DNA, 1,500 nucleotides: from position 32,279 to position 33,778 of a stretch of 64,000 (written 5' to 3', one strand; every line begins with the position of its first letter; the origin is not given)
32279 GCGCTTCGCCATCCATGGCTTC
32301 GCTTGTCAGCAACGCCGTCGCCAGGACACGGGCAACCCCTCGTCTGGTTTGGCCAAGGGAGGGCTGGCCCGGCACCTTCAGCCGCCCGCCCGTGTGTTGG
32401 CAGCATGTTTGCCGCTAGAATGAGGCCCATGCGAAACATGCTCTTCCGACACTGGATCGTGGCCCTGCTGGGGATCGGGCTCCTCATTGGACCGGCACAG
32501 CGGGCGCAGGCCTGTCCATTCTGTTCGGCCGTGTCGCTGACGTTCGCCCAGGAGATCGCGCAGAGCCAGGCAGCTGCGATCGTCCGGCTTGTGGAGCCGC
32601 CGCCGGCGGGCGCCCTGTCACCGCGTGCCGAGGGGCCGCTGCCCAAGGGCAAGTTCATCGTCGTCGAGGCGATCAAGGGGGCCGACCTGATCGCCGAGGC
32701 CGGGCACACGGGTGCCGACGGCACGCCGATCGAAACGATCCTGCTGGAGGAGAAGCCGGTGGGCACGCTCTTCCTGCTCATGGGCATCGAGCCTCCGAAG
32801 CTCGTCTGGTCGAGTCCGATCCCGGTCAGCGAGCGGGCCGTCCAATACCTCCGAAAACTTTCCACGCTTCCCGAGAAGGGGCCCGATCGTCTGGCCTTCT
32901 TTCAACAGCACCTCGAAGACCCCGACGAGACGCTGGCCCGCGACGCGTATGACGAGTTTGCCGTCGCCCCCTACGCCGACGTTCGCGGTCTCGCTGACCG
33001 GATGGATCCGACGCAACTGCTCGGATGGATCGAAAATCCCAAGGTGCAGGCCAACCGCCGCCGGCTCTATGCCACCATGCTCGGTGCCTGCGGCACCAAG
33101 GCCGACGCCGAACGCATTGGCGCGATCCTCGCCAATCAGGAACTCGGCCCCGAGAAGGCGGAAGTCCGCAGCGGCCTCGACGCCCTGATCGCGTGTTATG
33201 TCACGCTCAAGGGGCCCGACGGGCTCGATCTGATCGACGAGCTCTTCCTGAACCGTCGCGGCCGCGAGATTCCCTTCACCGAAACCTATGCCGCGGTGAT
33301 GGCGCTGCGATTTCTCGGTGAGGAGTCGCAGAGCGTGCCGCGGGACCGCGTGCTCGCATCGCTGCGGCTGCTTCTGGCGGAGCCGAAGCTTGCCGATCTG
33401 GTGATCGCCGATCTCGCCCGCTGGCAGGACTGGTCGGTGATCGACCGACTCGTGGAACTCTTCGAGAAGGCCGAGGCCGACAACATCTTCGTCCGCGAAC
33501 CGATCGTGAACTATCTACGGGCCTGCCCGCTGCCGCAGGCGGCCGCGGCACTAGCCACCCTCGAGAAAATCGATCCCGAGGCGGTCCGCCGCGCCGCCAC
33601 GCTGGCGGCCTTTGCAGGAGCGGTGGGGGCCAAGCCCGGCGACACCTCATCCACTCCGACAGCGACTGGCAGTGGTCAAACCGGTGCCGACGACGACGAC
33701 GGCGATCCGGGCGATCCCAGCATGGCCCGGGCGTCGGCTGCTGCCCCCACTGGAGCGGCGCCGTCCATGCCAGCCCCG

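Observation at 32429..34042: Two paralogous exported proteins with an invariant A-C-P-F-C motif at the predicted signal-peptidase site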

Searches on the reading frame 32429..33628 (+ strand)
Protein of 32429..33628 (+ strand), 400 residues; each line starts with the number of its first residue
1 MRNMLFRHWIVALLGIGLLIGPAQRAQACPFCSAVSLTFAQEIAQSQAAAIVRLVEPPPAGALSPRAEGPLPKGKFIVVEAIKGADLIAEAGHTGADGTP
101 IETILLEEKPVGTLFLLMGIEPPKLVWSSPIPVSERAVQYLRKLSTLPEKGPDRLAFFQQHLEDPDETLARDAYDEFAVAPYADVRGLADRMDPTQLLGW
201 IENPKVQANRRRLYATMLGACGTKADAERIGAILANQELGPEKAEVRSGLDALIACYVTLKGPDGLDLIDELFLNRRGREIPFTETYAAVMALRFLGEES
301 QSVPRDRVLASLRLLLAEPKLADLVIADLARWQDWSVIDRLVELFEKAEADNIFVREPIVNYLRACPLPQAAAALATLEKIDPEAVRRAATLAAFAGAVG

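Call 9: find_homologous_proteins(query=window:32429-33628:+, max_evalue=0.001)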
Query window:32429-33628:+ (400 aa): 2061 proteins with E <= 0.001 among 8000 candidates; the best 120 are listed.
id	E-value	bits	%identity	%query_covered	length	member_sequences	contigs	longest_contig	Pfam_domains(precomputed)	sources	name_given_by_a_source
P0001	6.1e-254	860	97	100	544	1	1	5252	-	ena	-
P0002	6.2e-254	860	97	100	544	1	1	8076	-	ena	-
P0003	8.0e-253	856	97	100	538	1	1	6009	-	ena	-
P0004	1.1e-251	853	97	99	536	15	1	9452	-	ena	-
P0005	1.6e-249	846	97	100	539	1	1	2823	-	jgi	-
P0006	2.0e-249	845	97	100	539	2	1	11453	-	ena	-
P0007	6.6e-249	844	96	99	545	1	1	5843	-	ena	-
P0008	1.9e-248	842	96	100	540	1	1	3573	-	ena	-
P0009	4.8e-248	841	96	100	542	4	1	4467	-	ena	-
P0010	2.7e-245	832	95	100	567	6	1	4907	-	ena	-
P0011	3.6e-245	831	95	99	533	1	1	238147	-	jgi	jgi:hypothetical protein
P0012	1.1e-244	830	95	99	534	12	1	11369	-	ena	-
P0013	2.7e-244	828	94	100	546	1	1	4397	-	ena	-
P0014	3.3e-244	828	94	99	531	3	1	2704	-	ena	-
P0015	3.0e-242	822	93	97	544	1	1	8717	-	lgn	-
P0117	1.5e-195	668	76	100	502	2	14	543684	-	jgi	jgi:hypothetical protein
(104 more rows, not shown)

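Call 16: search_solved_structures(query=A1, max_evalue=1)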
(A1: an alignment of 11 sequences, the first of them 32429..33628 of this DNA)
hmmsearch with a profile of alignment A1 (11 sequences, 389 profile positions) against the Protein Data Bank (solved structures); distinct sequences matched with E-value up to 1: 2.
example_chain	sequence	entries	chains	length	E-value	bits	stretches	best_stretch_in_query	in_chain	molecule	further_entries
4o9l_A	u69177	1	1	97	0.81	11.9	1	319-367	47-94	mitochondrial antiviral signaling protein (MAVS)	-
4o9f_A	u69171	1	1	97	0.99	11.6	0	319-367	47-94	mitochondrial antiviral signaling protein (MAVS)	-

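Call 17: predict_structure(alignment_id=A1)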
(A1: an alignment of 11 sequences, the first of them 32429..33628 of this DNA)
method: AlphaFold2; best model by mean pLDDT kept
length: 400 residues; sequences in the alignment: 11
mean_pLDDT: 79.3   pTM: 0.71
mean pLDDT of the five models: 79.3, 78.5, 78.3, 77.5, 76.1
residues with pLDDT >= 90: 106; 70-90: 209; 50-70: 52; < 50: 33
segments of 3 or more residues with pLDDT < 50: 17-28, 238-246, 394-400
pLDDT, mean of each block of 10 residues (from residue 1): 59 52 40 65 88 89 57 88 90 78 86 92 80 92 89 92 90 87 88 87 79 84 85 64 48 76 82 68 75 82 87 86 87 91 91 85 88 94 84 45
secondary structure, 60 per line:
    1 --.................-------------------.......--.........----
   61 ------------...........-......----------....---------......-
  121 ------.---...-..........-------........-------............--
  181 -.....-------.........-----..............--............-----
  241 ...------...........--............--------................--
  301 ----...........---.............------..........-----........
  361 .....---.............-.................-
elements in order: H3-19 H39-45 E48-56 E73-83 H85-90 E101-104 E114-119 E131-133 H135-144 H152-159 H167-178 H182-186 H194-202 H208-221 H224-235 H250-260 H263-274 H283-298 H305-315 H319-331 H338-347 H353-365 H369-381 H383-399

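Call 22: find_encoding_contigs(protein=P0117, flank=10000, max_places=2)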
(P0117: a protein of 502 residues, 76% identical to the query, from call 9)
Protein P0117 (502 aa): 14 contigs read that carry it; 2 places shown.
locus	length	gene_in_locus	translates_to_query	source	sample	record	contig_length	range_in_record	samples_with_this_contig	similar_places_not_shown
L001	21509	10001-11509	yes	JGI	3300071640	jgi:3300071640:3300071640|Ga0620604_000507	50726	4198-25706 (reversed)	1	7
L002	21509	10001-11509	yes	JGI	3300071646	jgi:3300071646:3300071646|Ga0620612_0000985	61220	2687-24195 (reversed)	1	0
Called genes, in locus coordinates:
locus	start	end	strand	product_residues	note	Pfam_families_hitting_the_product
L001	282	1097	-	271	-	PF14023:Bestrophin-like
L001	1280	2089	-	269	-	PF02548:Pantoate_transf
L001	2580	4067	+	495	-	PF05697:Trigger_N, PF05698:Trigger_C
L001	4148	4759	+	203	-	PF00574:CLP_protease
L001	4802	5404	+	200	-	PF00574:CLP_protease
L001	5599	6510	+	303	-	-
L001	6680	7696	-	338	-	PF00044:Gp_dh_N, PF02800:Gp_dh_C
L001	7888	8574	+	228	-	PF00005:ABC_tran, PF13555:AAA_29 (weak), PF13304:AAA_21 (faint)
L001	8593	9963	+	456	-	PF12704:MacB_PCD, PF02687:FtsX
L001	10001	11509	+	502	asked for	-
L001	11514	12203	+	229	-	-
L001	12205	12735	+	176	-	PF11736:DUF3299 (weak)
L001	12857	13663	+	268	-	PF14023:Bestrophin-like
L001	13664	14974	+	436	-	PF13433:Peripla_BP_5, PF13458:Peripla_BP_6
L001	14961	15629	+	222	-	PF01987:AIM24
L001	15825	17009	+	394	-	PF08442:ATP-grasp_2, PF13549:ATP-grasp_5, PF24948:Citrate_synth_N, PF00549:Ligase_CoA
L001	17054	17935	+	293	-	PF02629:CoA_binding, PF13380:CoA_binding_2 (faint), PF13607:Succ_CoA_lig, PF00549:Ligase_CoA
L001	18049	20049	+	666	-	PF00160:Pro_isomerase, PF01839:FG-GAP (weak), PF13517:FG-GAP_3, PF01839:FG-GAP (weak)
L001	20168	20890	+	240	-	PF02754:CCG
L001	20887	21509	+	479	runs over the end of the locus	PF02589:LUD_dom, PF13187:Fer4_9 (faint), PF13237:Fer4_10 (faint), PF00037:Fer4 (faint), PF12797:Fer4_2 (faint), PF12838:Fer4_7 (weak), PF13183:Fer4_8, PF11870:LutB_C (weak), +2 more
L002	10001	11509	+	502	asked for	-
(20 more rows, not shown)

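Call 24: search_protein_representatives(alignment_id=A1)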
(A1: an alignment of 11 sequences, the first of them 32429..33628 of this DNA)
Query: 11 sequences, 389 profile positions. Proteins with E-value up to 0.001 (for the whole library): 2586; up to 1e-10: 1896; up to 1e-30: 995. The best 150 are listed.
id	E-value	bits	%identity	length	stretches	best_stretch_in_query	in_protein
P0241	1.6e-135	468.6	-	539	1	10-387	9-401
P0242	2.4e-133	461.4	-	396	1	10-387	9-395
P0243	1.6e-119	415.8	-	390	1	20-386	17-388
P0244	1.5e-109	383.0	-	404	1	96-362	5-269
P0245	1.5e-105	369.9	-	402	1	24-385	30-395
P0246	1.3e-104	366.7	-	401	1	11-386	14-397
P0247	2.2e-104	366.0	-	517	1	15-379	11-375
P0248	5.0e-103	361.6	-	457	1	14-313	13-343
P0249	3.7e-102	358.7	-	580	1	18-379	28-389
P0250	5.3e-102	358.2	-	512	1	16-379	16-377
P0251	6.9e-101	354.5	-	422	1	9-380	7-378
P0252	3.3e-100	352.3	-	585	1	9-380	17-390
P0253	6.5e-100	351.3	-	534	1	25-381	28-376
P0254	1.1e-99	350.6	-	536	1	9-386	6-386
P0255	1.5e-99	350.2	-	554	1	16-379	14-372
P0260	2.9e-97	342.6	-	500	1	16-378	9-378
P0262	4.2e-97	342.1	-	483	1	14-386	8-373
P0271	7.0e-94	331.5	-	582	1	27-378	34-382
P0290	1.7e-90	320.3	-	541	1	16-382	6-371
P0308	4.7e-88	312.3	-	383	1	14-381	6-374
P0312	2.6e-87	309.8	-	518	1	8-380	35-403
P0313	3.3e-87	309.5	-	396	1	10-382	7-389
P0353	3.1e-82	293.1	-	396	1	12-379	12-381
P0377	1.8e-80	287.3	-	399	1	17-384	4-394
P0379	3.4e-80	286.4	-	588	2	15-268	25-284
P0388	2.3e-79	283.7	-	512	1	11-378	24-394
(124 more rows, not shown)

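Call 30: find_related_loci(query=A1, collection=genome_contigs, flank=8000)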
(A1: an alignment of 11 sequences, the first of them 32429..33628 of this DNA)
Query A1 (400 aa) in genome_contigs; peptide patterns used: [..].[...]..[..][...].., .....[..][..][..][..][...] (x = any residue, [..] = any of these).
598 stretches matched a pattern (row limit reached: there are more); 459 encode a relative of the query (tblastn E <= 1e-3); the best 80 are kept; 80 distinct loci.
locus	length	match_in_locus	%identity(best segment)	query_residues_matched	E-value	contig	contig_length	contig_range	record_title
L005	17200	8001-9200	98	1-400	0e+0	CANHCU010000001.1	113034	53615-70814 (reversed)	MAG: Planctomycetaceae bacterium isolate RE-18aug17-209 genome assembly, contig: RE-18aug17-C190, whole genome shotgun s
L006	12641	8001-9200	94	1-400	0e+0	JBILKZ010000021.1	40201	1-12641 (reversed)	MAG: Pirellulales bacterium isolate ME2017-07-18_3300034272_group7_bin91 Rohwer_bin1743_scaffold_220_c1, whole genome sh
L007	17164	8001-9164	93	1-388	0e+0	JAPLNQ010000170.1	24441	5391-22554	MAG: Planctomycetia bacterium isolate LacPavin_0419_WC53_MAG_65_8 LacPavin_0419_WC53_scaffold_515241, whole genome shotg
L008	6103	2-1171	94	11-400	0e+0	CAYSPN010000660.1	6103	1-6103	MAG TPA_asm: uncultured Candidatus Kuenenia sp. isolate binchicken_co255_45 genome assembly, contig: k141_3973759, whole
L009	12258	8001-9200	88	1-400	0e+0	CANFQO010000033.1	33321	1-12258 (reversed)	MAG: Planctomycetaceae bacterium isolate Jr-14may18-66 genome assembly, contig: Jr-14may18-C2056, whole genome shotgun s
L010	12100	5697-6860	91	1-388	0e+0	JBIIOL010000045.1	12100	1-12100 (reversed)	MAG: Pirellulales bacterium isolate ME2002-10-08pf_3300042317_group1_bin47 Rohwer_bin1734_scaffold_2874_c1, whole genome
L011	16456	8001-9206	88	1-399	0e+0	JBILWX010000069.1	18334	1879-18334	MAG: Pirellulales bacterium isolate ME2018-09-29_3300049629_group8_bin164 Rohwer_bin1746_scaffold_1472_c1, whole genome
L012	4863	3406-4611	87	1-399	0e+0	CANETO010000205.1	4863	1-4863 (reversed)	MAG: Planctomycetaceae bacterium isolate CE-Jul18-89 genome assembly, contig: CE-Jul18-C27623, whole genome shotgun sequ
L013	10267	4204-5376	85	1-388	0e+0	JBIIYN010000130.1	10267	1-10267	MAG: Pirellulales bacterium isolate ME2005-09-19_3300034101_group2_bin96 Rohwer_bin1735_scaffold_6563_c1, whole genome s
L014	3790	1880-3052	85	1-388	0e+0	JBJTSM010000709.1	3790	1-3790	MAG: Planctomycetia bacterium isolate samp_4447_metabat2_46 samp_4447_1201270, whole genome shotgun sequence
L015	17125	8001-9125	92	26-400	0e+0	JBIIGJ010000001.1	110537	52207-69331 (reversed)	MAG: Pirellulales bacterium isolate ME2001-07-16D8pf_3300042503_group1_bin11 Rohwer_bin1731_scaffold_28_c1, whole genome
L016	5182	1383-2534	89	1-384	0e+0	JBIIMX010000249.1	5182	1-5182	MAG: Pirellulales bacterium isolate ME2002-08-01_3300044695_group1_bin189 Rohwer_bin1733_scaffold_21924_c1, whole genome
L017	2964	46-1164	88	16-388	0e+0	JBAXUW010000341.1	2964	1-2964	MAG: Planctomycetota bacterium isolate ELA671 MAG671_341, whole genome shotgun sequence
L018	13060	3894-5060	82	2-388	0e+0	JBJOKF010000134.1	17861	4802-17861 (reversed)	MAG: Planctomycetota bacterium isolate stroublescreek_2019_sw_WHONDRS-S19S_0089_B_bin.80 scaffold_1807131, whole genome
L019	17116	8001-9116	88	28-400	0e+0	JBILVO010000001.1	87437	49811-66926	MAG: Pirellulales bacterium isolate ME2018-08-16_3300044615_group8_bin58 Rohwer_bin1745_scaffold_40_c1, whole genome sho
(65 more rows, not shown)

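Call 33: find_encoding_contigs(protein=P0379, flank=9000, max_places=2)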
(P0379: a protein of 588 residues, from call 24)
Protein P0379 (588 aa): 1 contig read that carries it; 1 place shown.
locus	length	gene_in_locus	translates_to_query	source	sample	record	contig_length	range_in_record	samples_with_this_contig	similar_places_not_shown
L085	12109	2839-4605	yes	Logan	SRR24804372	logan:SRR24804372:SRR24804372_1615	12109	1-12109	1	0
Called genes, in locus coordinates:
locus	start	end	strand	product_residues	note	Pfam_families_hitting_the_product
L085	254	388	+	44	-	-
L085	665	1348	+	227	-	PF00005:ABC_tran, PF13304:AAA_21 (faint)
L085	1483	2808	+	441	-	PF12704:MacB_PCD, PF02687:FtsX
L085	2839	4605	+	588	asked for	-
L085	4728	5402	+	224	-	PF13828:DUF4190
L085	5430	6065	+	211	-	-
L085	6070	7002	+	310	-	PF01370:Epimerase, PF16363:GDP_Man_Dehyd (faint), PF08338:DUF1731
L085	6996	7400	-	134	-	PF02472:ExbD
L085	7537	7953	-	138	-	PF02472:ExbD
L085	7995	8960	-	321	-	PF01618:MotA_ExbB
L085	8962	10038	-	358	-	-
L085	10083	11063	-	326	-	PF13519:VWA_2 (faint)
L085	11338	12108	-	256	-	?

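Call 47: find_encoding_contigs(protein=P0377, flank=9000, max_places=2)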
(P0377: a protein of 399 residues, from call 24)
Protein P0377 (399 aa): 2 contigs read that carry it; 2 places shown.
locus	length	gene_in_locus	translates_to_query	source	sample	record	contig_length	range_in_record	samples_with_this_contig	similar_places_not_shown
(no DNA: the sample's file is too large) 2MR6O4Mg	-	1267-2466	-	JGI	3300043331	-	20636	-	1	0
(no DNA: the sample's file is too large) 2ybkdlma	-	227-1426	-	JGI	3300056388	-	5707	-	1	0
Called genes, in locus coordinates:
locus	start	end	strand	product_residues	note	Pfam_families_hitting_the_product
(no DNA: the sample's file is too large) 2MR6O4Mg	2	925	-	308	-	?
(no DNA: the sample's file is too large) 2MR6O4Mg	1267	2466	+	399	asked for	-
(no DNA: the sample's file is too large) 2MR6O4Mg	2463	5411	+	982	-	PF00005:ABC_tran (faint), PF02463:SMC_N (faint), PF13191:AAA_16 (faint), PF13304:AAA_21 (faint), PF13476:AAA_23 (faint), PF13555:AAA_29 (faint), PF17760:UvrA_inter, PF17755:UvrA_DNA-bind, +1 more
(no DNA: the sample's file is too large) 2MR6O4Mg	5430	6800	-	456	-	PF00884:Sulfatase, PF16347:SGSH_C, PF14707:Sulfatase_C (faint)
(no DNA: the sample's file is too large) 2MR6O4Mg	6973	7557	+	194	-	-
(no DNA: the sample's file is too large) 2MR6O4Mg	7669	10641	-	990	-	PF00012:HSP70, PF06723:MreB_Mbl (weak), PF12531:DUF3731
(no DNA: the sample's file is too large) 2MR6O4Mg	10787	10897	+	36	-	-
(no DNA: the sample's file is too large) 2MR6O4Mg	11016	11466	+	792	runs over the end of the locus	PF12704:MacB_PCD (faint), PF02687:FtsX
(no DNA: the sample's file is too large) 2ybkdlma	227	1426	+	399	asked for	-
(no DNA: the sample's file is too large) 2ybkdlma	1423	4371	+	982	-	PF00005:ABC_tran (faint), PF02463:SMC_N (faint), PF13191:AAA_16 (faint), PF13304:AAA_21 (faint), PF13476:AAA_23 (faint), PF13555:AAA_29 (faint), PF17760:UvrA_inter, PF17755:UvrA_DNA-bind, +1 more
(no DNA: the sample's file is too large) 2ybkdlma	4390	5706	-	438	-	?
